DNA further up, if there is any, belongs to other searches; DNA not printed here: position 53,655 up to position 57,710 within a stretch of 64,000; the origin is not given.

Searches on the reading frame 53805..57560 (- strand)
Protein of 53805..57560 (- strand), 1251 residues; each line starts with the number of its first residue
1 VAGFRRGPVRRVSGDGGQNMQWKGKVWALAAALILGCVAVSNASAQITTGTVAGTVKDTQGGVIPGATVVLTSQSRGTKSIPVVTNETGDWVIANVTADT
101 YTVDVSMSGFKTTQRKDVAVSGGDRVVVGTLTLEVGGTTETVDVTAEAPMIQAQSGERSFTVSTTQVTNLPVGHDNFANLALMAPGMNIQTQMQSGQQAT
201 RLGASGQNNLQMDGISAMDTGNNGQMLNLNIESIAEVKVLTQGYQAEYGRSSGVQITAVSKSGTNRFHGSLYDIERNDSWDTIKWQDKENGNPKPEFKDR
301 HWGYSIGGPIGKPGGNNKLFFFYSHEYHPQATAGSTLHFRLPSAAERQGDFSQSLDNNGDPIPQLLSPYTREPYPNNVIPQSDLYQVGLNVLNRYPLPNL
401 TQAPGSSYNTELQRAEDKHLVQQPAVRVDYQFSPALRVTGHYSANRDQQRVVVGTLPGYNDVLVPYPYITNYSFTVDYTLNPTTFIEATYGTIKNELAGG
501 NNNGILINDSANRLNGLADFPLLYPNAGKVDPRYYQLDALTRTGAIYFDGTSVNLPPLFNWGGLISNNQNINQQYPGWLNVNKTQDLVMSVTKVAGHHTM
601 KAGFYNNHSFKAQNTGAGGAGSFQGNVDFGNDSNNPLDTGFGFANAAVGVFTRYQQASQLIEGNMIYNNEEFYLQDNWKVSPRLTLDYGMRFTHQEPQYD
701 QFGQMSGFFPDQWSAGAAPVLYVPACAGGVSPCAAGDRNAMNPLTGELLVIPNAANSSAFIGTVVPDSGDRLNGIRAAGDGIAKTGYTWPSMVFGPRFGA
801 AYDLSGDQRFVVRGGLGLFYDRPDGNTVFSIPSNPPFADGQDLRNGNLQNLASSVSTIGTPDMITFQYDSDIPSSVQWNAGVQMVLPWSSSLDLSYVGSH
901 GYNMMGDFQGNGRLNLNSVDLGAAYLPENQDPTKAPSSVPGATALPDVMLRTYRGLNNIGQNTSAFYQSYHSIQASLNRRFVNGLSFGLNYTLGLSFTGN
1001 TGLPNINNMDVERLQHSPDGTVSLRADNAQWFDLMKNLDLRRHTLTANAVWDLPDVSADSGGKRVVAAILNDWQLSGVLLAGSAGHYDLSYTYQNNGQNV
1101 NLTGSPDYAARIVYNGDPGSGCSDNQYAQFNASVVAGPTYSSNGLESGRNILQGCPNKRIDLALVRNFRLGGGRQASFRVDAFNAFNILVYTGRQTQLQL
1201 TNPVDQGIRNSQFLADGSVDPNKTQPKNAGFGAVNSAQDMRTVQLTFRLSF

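Call 11: search_protein_families(library=pfam, proteins=[window:53805-57560:-])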
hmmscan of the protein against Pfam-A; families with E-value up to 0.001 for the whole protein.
window:53805-57560:- (1251 aa): 3 families
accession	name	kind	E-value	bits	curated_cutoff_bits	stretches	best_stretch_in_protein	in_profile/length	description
PF25183.1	OMP_b-brl_4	-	1e-130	438.1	30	1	259-1244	1-838/838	Outer membrane beta barrel domain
PF13620.12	CarboxypepD_reg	-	3.6e-15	56.5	32.3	1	51-133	1-81/82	Carboxypeptidase regulatory-like domain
PF13715.12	CarbopepD_reg_2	-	3.9e-09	36.8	32.2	1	52-123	1-67/88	CarboxypepD_reg-like domain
